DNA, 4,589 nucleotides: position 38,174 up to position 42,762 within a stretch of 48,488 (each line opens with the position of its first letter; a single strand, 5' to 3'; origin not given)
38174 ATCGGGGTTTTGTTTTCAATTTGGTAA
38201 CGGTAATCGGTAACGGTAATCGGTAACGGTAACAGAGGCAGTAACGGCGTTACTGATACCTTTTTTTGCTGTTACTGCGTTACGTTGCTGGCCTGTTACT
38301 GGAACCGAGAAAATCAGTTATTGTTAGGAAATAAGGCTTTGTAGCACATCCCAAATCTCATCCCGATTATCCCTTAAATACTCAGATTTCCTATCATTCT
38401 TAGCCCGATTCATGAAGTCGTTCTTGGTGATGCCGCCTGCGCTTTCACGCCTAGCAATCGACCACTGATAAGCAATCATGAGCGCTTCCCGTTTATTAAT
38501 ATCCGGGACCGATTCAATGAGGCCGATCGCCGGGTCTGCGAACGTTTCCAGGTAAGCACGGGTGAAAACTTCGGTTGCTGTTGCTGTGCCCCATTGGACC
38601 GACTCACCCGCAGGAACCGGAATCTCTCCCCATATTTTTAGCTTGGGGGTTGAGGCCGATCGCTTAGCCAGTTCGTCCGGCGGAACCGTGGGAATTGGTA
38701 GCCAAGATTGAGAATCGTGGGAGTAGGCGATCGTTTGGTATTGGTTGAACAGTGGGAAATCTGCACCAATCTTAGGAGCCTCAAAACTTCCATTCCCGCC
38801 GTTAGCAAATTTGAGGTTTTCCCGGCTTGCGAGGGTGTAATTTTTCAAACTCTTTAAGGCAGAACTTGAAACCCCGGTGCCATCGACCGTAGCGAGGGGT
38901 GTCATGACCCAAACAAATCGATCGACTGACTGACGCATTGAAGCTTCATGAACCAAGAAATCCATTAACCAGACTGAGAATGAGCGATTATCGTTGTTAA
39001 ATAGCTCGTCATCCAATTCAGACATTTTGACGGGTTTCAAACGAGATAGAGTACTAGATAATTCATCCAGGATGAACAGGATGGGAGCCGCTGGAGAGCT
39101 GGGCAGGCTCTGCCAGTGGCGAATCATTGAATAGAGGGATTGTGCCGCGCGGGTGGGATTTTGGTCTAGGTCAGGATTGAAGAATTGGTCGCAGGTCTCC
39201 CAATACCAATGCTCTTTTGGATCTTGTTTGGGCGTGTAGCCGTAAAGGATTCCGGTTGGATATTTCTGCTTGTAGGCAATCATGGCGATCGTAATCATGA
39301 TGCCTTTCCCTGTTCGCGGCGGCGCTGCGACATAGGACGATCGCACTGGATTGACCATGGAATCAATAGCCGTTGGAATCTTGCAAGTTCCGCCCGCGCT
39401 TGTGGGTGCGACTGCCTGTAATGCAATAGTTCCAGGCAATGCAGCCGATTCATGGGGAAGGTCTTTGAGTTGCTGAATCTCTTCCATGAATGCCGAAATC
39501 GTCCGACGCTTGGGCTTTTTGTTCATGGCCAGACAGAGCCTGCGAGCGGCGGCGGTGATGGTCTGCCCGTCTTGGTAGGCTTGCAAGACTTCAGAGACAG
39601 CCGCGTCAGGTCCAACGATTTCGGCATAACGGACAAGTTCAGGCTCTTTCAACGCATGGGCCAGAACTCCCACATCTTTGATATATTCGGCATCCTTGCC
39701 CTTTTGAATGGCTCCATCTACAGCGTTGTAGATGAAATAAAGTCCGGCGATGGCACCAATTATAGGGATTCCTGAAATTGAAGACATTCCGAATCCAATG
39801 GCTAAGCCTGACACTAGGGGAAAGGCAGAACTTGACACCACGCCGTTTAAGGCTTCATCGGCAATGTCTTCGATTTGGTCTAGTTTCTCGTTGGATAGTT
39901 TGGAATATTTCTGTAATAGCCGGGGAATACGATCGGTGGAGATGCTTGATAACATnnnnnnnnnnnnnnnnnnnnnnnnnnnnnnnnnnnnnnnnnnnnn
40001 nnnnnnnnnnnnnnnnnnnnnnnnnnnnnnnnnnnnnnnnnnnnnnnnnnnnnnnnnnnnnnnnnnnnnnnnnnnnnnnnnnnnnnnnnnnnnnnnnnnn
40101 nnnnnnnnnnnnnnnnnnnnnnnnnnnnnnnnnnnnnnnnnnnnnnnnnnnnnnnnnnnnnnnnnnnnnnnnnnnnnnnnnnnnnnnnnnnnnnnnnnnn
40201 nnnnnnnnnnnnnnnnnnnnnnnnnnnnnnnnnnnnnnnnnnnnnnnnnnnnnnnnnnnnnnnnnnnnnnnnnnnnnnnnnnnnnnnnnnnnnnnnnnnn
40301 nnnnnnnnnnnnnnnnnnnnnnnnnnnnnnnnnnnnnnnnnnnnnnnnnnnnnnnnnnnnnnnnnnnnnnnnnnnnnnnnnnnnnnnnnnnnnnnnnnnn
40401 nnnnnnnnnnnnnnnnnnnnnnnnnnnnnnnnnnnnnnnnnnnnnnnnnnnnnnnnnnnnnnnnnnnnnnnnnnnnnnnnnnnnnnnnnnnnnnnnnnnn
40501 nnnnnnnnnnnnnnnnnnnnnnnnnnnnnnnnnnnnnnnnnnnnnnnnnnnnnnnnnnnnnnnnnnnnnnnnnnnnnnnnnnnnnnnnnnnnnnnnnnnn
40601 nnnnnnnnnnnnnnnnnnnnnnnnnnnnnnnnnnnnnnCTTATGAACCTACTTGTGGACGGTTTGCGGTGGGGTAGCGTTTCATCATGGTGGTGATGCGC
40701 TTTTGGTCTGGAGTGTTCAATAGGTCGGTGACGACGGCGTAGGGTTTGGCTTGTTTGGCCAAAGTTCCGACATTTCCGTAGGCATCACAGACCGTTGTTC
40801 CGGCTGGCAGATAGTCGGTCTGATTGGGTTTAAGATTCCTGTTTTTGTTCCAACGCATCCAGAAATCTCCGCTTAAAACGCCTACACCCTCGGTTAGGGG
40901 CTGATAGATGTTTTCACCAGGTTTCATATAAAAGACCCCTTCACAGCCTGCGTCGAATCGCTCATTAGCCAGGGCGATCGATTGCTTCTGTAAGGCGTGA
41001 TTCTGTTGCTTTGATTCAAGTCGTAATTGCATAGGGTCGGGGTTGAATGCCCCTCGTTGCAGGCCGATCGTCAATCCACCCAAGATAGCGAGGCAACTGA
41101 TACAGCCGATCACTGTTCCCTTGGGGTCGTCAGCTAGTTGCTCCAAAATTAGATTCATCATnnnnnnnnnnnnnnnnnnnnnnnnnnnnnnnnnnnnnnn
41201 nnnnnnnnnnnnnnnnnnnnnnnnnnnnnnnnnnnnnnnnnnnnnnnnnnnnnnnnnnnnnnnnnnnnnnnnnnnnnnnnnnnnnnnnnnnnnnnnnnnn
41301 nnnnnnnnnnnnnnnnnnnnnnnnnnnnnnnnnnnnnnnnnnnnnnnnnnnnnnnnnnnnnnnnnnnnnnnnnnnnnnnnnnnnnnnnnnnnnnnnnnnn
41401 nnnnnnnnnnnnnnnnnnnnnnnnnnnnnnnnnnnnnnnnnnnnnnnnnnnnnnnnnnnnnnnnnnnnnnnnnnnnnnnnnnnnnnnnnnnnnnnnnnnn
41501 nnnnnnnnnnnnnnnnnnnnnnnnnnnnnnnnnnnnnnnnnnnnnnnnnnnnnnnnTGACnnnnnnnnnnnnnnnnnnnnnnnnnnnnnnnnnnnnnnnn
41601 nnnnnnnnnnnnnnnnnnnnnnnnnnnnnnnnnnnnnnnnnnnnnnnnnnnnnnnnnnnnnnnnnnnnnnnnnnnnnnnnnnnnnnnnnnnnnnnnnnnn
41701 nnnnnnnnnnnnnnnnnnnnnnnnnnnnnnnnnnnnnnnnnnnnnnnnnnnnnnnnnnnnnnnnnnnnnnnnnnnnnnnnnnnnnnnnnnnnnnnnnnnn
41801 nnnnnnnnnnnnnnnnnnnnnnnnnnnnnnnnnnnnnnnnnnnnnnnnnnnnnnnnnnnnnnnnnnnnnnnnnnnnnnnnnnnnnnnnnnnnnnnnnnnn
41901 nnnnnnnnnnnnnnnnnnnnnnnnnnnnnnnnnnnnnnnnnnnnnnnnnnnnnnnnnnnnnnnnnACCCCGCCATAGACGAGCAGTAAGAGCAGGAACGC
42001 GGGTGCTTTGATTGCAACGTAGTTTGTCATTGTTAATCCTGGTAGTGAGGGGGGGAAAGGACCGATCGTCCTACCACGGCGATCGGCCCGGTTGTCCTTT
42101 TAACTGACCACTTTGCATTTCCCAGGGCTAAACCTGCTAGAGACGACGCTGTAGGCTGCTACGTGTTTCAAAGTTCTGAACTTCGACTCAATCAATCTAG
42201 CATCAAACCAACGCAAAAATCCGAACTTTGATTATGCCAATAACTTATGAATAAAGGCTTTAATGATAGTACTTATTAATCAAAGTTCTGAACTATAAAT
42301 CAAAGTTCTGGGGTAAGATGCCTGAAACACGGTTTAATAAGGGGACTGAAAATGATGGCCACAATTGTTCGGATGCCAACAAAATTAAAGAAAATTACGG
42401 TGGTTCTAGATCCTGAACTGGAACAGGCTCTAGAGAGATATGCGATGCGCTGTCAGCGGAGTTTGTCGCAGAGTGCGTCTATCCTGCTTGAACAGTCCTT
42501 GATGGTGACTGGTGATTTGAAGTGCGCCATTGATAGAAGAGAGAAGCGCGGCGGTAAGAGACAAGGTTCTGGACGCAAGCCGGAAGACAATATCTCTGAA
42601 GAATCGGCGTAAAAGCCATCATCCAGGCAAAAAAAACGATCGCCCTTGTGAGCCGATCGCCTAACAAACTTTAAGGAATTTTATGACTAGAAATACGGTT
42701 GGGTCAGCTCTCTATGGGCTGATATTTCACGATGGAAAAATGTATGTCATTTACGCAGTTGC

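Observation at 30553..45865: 15.3-kb resident virus-like element with a tail fibre and primase-helicase but no recognisable capsid, portal, terminase or integrase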

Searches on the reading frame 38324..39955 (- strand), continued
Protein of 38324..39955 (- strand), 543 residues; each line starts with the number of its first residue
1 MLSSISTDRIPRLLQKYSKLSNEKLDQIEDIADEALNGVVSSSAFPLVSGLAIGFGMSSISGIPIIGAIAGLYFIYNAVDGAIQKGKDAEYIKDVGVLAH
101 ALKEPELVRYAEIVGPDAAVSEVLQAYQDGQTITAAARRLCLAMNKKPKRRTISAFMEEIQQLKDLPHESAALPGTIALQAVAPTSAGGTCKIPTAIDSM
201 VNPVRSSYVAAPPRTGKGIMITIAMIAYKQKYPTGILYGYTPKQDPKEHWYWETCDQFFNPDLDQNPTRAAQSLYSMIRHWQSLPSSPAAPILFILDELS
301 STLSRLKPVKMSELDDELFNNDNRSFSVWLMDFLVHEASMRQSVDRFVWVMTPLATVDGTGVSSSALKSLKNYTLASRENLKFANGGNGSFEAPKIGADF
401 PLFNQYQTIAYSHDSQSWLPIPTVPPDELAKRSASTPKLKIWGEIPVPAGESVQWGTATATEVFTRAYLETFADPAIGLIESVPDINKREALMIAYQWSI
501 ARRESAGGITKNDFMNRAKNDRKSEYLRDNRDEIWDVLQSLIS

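Call 86: search_dna_similar(query=window:38324-39955:-, collection=plasmids, mode=protein, max_evalue=0.001, max_rows=20)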
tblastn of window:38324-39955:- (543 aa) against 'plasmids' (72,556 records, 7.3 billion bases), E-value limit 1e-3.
Records with a match: 3; places in all: 3; records where one place covers at least 80% of the query: 0.
Best place of each record, by identity: <60% 3.
By first word of the organism name: Scytonema 1; Leptolyngbya 1; Nostoc 1.
By predicted mobility (MOB-suite, as given by PLSDB): non-mobilizable 3.
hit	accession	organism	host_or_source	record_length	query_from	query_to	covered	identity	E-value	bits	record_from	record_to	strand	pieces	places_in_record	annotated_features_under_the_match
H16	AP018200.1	Scytonema sp. HK-05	-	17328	73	331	48%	25.5%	1e-10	72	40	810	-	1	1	hypothetical protein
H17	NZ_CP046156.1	Leptolyngbya sp. BL0902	cell culture,open pond on an algae farm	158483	194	438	45%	25.4%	3e-6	58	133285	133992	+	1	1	hypothetical protein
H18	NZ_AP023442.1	Nostoc sp. MS1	-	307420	213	386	32%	25.0%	1e-3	50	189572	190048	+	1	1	hypothetical protein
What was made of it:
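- On Conjugative or mobilisable elements (T4SS ICEs, AICEs): The three PLSDB plasmids with distant ATPase hits are typed non-mobilisable (call 86).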

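Call 89: get_annotated_region(hit=H17, flank=8000)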
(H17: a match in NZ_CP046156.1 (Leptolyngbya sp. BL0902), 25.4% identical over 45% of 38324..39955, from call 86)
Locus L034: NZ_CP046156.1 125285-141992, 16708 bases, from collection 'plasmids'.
description: Leptolyngbya sp. BL0902 plasmid unnamed1, complete sequence
organism: Leptolyngbya sp. BL0902 (NCBI taxid 1115757)
taxonomy: Bacteria; Cyanobacteriota; Cyanophyceae; Leptolyngbyales; Leptolyngbyaceae; Leptolyngbya; Leptolyngbya sp. BL0902
host: -; source: cell culture,open pond on an algae farm; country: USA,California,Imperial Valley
typing (MOB-suite, as given by PLSDB): non-mobilizable
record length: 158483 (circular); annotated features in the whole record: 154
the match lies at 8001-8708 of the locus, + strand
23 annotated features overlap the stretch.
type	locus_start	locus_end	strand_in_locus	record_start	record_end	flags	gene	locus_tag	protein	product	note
CDS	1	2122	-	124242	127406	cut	-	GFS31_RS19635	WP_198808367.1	plasmid replication protein, CyRepA1 family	-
CDS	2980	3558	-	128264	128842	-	-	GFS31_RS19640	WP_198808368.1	hypothetical protein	-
CDS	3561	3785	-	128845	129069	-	-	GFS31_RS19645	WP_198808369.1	hypothetical protein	-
CDS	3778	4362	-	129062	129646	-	-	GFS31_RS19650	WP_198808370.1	hypothetical protein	-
CDS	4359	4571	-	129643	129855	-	-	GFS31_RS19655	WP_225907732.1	hypothetical protein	-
CDS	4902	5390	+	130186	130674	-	-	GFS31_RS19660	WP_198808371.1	hypothetical protein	-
CDS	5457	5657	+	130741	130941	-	-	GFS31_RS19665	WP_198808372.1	hypothetical protein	-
CDS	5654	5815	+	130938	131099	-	-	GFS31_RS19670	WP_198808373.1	hypothetical protein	-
CDS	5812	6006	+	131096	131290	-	-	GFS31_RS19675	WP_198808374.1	hypothetical protein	-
CDS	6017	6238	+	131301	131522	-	-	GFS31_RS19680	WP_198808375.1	hypothetical protein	-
CDS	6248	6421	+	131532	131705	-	-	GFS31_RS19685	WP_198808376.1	hypothetical protein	-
CDS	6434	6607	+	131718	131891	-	-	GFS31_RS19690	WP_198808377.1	hypothetical protein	-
CDS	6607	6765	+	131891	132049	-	-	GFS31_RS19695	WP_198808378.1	hypothetical protein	-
CDS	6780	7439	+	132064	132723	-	-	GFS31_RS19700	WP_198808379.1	hypothetical protein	-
CDS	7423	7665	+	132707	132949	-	-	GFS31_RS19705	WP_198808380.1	hypothetical protein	-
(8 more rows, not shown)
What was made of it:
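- A distant homologue on the Leptolyngbya BL0902 plasmid lies in an operon of small genes that ends with an M23 peptidase (calls 86, 89).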

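Call 102: list_cluster_members(proteins=[P0002, P0011, P0074, P0132, P0115, P0127])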
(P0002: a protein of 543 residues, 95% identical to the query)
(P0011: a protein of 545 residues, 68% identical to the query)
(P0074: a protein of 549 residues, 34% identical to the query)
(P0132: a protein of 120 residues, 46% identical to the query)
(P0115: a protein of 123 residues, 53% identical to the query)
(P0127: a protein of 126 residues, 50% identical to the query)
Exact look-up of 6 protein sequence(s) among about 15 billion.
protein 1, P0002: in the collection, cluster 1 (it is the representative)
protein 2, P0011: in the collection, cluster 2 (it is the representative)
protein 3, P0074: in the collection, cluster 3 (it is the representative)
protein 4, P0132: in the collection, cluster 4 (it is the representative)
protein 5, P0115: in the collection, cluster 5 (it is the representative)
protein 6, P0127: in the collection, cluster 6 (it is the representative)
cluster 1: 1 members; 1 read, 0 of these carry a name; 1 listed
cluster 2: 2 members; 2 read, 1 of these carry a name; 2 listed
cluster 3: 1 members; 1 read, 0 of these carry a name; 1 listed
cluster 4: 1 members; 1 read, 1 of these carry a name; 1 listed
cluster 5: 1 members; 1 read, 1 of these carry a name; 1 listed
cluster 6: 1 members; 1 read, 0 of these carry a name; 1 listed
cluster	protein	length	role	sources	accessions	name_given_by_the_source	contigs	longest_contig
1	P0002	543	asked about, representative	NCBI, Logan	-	-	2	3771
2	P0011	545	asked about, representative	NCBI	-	-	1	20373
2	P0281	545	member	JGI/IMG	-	hypothetical protein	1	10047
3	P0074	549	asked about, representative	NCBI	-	-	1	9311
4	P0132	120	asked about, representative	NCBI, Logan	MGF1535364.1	MAG: hypothetical protein ACFB4J_02600 [Elainellaceae cyanobacterium]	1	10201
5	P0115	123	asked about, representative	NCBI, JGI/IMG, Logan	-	hypothetical protein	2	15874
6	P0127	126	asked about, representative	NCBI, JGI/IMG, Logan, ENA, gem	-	-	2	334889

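Call 108: search_protein_families(library=pfam, max_evalue=0.05, proteins=[L017:3475-6849:-, L034:7662-8954:+])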
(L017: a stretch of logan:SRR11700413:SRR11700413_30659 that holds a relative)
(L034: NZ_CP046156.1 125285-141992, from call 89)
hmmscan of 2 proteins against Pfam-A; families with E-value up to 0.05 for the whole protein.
L017:3475-6849:- (1124 aa): 3 families
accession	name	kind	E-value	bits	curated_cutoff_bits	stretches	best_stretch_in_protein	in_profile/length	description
PF13401.12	AAA_22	-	0.0018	19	27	1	574-631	10-67/130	AAA domain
PF13191.12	AAA_16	-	0.0051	17.8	32.6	1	566-610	21-60/167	AAA ATPase domain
PF06048.17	DUF927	-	0.039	14.1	22.6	0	571-604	193-225/284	Domain of unknown function (DUF927)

L034:7662-8954:+ (431 aa): 0 families

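Call 124: search_protein_families(library=ncbifam, max_evalue=0.05, proteins=[window:38324-39955:-])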
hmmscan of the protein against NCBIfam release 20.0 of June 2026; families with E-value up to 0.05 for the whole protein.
window:38324-39955:- (543 aa): 0 families

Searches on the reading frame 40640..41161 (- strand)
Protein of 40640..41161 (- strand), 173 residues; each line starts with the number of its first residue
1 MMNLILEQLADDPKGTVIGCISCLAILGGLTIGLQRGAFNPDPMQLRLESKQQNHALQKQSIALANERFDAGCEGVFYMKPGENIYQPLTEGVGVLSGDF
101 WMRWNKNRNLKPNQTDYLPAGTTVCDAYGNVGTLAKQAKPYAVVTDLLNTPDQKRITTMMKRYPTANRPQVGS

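Call 6: search_protein_families(library=pfam, max_evalue=0.1, proteins=[window:40640-41161:-])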
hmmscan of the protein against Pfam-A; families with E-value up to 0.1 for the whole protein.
window:40640-41161:- (173 aa): 1 family
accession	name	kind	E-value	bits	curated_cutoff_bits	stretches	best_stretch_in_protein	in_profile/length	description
PF16066.10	DUF4808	-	0.014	16.4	27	1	100-155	24-76/121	Domain of unknown function (DUF4808)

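Call 8: search_protein_families(library=phrogs, max_evalue=0.1, proteins=[window:40640-41161:-])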
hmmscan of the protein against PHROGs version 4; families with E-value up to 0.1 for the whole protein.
window:40640-41161:- (173 aa): 0 families

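Call 25: search_protein_families(library=padloc, max_evalue=0.01, proteins=[window:40640-41161:-])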
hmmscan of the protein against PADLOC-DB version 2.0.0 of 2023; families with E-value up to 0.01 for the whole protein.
window:40640-41161:- (173 aa): 0 families

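Call 124: search_protein_families(library=ncbifam, max_evalue=0.05, proteins=[window:40640-41161:-])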
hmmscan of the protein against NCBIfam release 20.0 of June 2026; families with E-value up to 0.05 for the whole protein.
window:40640-41161:- (173 aa): 0 families

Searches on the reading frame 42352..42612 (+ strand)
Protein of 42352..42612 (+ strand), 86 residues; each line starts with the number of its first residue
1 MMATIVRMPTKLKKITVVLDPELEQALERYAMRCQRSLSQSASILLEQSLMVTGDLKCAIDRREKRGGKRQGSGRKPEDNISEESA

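Call 6: search_protein_families(library=pfam, max_evalue=0.1, proteins=[window:42352-42612:+])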
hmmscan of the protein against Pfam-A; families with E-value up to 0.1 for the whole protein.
window:42352-42612:+ (86 aa): 3 families
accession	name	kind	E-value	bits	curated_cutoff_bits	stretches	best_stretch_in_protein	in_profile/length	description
PF05509.17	TraY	-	0.0014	19.1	21.3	1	15-50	1-36/49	TraY domain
PF10038.14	DUF2274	-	0.038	14.8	23.8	1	12-42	14-44/69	Protein of unknown function (DUF2274)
PF07878.17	RHH_5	-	0.061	13.5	26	1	14-50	3-39/43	CopG-like RHH_1 or ribbon-helix-helix domain, RHH_5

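Call 8: search_protein_families(library=phrogs, max_evalue=0.1, proteins=[window:42352-42612:+])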
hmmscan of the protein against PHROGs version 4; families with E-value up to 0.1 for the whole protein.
window:42352-42612:+ (86 aa): 7 families
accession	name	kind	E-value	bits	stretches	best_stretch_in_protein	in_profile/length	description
phrog_3431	-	transcription regulation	0.0053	17.5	1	11-45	17-51/67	Arc-like repressor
phrog_8682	-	unknown function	0.012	16.9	1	10-59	14-63/86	-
phrog_38821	-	unknown function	0.052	14.7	1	8-28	1-21/56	-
phrog_228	-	transcription regulation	0.062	14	1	8-53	6-51/251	Arc-like repressor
phrog_582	-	transcription regulation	0.07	14.4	1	3-48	48-93/105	Arc-like repressor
phrog_3771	-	unknown function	0.073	14.3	1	12-68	3-59/94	-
phrog_27573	-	unknown function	0.092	13.3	1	31-65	151-185/340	-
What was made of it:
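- Checked: RHH regulator, 42352-42612 (TraY/RHH_5/Arc-like, weak scores; calls 6, 8).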
